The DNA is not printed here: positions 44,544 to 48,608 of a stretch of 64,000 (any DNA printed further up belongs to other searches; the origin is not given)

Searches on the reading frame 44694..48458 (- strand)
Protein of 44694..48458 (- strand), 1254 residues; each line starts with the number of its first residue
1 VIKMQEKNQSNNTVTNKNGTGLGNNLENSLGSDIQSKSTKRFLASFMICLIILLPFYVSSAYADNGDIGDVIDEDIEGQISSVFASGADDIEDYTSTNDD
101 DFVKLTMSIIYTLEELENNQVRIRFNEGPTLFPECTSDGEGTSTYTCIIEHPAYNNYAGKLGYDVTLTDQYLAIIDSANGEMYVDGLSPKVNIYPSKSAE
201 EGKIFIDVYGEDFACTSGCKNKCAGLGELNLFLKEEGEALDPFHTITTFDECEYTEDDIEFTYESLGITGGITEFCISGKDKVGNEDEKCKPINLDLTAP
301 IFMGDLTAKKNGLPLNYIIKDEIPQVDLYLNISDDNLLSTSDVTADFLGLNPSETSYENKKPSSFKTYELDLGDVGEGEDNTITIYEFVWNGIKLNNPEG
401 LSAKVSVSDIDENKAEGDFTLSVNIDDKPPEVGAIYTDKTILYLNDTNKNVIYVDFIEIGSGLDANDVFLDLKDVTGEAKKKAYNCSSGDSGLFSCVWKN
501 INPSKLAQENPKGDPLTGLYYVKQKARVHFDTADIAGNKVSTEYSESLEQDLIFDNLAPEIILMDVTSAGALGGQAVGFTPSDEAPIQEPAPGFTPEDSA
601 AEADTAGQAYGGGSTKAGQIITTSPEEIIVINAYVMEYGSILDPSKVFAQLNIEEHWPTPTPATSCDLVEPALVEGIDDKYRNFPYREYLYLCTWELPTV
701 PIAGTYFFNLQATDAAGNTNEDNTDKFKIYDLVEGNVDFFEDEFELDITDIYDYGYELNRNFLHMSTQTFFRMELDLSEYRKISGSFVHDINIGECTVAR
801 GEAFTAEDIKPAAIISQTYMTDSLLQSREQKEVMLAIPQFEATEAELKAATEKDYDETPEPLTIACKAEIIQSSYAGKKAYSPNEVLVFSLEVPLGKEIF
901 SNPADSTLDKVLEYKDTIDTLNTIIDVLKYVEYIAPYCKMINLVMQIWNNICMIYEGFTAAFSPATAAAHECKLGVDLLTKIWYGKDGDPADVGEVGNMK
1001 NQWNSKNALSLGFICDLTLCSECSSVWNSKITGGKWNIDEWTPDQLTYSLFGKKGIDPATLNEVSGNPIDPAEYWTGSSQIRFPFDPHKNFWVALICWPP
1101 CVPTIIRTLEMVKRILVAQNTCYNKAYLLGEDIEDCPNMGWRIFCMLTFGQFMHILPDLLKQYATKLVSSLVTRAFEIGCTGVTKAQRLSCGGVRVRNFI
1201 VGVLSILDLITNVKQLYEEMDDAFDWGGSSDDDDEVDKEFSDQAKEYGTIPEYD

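Call 9: search_protein_families(library=pfam, proteins=[window:44694-48458:-], max_evalue=0.1)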
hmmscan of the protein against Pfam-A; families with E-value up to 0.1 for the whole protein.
window:44694-48458:- (1254 aa): 1 family
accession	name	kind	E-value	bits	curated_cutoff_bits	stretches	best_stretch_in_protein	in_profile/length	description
PF19077.6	Big_13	-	0.098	13.6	27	0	702-729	73-100/102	Bacterial Ig-like domain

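Call 52: search_protein_families(library=ncbifam, proteins=[window:44694-48458:-], max_evalue=0.01)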
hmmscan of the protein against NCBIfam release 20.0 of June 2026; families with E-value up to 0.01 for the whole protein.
window:44694-48458:- (1254 aa): 0 families

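Call 79: search_protein_families(library=phrogs, proteins=[window:44694-48458:-], max_evalue=0.001)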
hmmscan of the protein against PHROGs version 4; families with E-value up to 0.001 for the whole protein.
window:44694-48458:- (1254 aa): 0 families
